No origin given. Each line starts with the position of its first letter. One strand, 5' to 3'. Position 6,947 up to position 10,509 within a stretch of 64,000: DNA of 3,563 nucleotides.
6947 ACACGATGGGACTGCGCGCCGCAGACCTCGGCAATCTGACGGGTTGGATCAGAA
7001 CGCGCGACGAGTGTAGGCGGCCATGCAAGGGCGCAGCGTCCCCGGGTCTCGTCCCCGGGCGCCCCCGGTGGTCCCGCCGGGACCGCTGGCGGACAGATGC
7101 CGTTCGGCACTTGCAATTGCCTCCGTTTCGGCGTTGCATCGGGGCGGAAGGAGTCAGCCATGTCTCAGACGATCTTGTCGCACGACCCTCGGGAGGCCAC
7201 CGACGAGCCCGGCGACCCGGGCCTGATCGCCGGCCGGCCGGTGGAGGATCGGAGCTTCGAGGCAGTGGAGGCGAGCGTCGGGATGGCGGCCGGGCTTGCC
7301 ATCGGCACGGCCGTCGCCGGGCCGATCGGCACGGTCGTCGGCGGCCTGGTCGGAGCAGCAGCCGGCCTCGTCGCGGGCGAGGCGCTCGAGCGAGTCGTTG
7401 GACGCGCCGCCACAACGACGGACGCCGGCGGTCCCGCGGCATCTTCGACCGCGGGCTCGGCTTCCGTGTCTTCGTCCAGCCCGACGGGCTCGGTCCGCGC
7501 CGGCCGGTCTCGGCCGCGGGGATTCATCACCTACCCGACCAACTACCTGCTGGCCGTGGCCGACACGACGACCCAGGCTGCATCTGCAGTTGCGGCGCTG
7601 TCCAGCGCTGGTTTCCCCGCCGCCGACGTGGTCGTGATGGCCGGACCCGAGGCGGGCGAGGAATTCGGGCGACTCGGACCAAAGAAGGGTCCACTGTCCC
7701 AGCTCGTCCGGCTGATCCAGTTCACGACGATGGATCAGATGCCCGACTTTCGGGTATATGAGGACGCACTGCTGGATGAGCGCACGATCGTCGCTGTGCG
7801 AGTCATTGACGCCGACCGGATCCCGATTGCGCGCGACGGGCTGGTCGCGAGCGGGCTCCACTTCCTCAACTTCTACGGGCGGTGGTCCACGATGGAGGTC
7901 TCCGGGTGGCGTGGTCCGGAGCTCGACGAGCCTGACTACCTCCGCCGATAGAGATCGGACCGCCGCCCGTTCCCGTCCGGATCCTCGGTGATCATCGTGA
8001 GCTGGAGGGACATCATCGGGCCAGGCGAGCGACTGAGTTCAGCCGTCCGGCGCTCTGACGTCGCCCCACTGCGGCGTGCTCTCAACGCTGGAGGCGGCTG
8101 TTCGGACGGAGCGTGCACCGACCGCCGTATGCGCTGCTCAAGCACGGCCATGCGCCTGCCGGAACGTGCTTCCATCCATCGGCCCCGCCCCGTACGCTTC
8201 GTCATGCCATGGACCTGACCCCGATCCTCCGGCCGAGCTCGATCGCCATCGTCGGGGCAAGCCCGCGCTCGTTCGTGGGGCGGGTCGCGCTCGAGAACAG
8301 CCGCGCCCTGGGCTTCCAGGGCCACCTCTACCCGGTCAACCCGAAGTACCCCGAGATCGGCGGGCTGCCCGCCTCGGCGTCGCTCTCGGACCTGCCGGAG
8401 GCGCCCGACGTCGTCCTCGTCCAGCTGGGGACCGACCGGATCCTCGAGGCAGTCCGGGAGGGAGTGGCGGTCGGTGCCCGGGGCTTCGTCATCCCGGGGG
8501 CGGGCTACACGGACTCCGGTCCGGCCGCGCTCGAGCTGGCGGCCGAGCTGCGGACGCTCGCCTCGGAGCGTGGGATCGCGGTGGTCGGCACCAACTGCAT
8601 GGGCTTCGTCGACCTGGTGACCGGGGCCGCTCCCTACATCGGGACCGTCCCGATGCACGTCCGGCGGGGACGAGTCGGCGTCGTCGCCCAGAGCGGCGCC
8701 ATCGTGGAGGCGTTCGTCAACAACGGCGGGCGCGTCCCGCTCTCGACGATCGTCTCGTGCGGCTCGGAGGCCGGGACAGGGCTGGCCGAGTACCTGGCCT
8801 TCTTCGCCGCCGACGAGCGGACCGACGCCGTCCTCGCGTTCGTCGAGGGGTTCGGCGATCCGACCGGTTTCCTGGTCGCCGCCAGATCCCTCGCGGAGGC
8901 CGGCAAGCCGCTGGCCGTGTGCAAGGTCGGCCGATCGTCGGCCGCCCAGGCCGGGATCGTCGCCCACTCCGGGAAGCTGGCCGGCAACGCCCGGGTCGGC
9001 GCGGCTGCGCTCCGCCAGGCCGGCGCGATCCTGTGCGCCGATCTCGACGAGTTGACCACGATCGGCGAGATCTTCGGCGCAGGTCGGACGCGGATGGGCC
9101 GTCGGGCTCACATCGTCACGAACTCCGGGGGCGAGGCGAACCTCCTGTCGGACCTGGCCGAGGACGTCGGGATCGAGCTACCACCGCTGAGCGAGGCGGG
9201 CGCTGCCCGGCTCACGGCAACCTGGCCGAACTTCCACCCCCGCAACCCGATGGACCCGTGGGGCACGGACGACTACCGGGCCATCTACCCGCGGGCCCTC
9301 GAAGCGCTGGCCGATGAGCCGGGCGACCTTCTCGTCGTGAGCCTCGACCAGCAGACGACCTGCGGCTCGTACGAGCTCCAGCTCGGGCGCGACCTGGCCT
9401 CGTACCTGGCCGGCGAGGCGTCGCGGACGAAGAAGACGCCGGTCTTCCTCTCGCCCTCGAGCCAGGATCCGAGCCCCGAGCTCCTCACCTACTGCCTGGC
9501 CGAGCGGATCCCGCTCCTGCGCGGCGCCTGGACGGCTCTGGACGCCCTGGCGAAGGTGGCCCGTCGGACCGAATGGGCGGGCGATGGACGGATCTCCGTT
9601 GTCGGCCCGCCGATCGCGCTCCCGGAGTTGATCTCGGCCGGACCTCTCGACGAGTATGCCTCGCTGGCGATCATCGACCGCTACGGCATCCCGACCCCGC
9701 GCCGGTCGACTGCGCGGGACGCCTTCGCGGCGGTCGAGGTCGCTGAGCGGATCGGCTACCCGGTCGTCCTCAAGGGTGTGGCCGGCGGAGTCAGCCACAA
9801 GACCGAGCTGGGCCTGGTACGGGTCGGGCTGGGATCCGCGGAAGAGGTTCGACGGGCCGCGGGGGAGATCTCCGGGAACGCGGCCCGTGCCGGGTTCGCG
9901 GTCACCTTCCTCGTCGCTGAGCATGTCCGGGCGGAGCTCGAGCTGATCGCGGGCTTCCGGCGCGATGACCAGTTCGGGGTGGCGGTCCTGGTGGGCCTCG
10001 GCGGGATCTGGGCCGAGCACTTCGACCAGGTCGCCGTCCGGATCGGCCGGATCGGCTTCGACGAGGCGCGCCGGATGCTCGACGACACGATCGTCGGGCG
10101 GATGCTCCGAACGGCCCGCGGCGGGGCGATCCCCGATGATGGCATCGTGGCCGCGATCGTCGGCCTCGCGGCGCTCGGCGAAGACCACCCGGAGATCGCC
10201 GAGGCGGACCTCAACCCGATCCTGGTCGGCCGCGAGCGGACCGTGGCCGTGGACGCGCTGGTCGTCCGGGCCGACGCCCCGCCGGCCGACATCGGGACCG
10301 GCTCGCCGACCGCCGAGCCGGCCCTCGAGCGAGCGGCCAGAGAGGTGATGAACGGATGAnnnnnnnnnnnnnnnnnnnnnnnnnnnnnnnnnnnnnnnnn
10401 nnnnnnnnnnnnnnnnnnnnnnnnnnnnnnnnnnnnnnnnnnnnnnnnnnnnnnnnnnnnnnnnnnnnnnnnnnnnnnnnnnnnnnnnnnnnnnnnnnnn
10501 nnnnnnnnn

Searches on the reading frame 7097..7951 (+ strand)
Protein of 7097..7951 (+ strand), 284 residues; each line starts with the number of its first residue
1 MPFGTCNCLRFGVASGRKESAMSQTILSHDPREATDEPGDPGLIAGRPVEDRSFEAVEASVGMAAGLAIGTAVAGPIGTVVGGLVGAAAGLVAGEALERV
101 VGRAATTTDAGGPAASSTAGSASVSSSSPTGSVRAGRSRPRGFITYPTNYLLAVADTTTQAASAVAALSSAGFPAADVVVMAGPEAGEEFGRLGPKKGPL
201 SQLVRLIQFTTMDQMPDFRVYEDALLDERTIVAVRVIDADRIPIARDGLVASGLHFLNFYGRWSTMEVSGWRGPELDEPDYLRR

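Call 10: search_protein_families(library=pfam, proteins=[window:7097-7951:+], max_evalue=0.01)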
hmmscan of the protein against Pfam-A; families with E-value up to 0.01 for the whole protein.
window:7097-7951:+ (284 aa): 1 family
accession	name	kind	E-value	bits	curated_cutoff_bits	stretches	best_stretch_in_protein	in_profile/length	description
PF13488.11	Gly-zipper_Omp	-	0.0036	17.6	25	1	61-99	5-44/46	Glycine zipper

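Call 61: search_protein_families(library=ncbifam, proteins=[window:7160-7951:+], max_evalue=0.00001)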
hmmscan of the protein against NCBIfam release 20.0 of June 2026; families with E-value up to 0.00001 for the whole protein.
window:7160-7951:+ (263 aa): 0 families

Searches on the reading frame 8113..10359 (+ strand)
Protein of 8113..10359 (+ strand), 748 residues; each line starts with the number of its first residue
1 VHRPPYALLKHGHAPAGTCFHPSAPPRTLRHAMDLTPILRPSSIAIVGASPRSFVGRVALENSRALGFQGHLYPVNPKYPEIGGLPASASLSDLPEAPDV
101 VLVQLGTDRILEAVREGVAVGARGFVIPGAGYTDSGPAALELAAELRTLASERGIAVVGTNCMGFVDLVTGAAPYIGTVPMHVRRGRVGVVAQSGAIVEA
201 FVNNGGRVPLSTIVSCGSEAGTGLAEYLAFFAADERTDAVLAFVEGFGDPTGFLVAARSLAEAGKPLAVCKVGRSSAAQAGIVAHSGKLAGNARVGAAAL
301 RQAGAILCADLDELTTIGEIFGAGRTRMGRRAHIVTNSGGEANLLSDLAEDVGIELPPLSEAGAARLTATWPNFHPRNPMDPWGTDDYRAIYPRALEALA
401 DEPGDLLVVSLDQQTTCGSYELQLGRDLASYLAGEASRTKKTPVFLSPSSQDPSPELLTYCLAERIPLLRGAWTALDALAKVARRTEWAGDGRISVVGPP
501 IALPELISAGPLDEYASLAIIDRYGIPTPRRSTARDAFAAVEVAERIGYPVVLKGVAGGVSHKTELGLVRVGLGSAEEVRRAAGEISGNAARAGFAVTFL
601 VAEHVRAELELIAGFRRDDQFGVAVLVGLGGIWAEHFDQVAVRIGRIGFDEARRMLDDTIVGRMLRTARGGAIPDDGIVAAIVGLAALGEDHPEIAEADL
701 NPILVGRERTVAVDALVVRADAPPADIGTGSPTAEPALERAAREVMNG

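Call 7: search_protein_families(library=pfam, proteins=[window:8113-10359:+], max_evalue=0.00001)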
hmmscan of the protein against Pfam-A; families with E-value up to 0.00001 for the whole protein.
window:8113-10359:+ (748 aa): 3 families
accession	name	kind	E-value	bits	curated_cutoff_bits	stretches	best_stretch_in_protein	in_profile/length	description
PF13549.11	ATP-grasp_5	-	1.3e-48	165.7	27.6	1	512-717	10-219/221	ATP-grasp domain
PF13607.11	Succ_CoA_lig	-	2.1e-32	112.2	27.4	1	185-320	1-137/138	Succinyl-CoA ligase like flavodoxin domain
PF13380.12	CoA_binding_2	-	2.5e-17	63.8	22.8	1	43-165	2-113/116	CoA binding domain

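Call 11: search_protein_families(library=ncbifam, proteins=[window:8113-10359:+], max_evalue=0.00001)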
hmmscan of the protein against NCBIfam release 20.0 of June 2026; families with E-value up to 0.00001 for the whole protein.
window:8113-10359:+ (748 aa): 6 families
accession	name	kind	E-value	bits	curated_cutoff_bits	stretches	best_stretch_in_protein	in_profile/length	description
NF045494.1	AcCoALig_Archglob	equivalog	4.6e-78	263.2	1200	2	33-411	216-595/665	acetate--CoA ligase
NF045492.1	HydPropCoALig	equivalog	1.4e-76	258.3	1300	2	37-390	250-611/700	3-hydroxypropionate--CoA ligase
TIGR02717.1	AcCoA-syn-alpha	equivalog_domain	7.9e-72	242.3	567.15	1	36-484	2-445/447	acetate--CoA ligase alpha subunit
NF045493.1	HydDutCoALig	equivalog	4.9e-69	233.6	1300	2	36-390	4-361/698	4-hydroxybutyrate--CoA ligase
NF004230.0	PRK05678.1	equivalog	8.3e-09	35.1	336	1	145-308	107-274/291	succinate--CoA ligase subunit alpha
TIGR02144.1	LysX_arch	equivalog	9e-07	28.3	275.6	1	513-558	87-132/281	lysine biosynthesis protein LysX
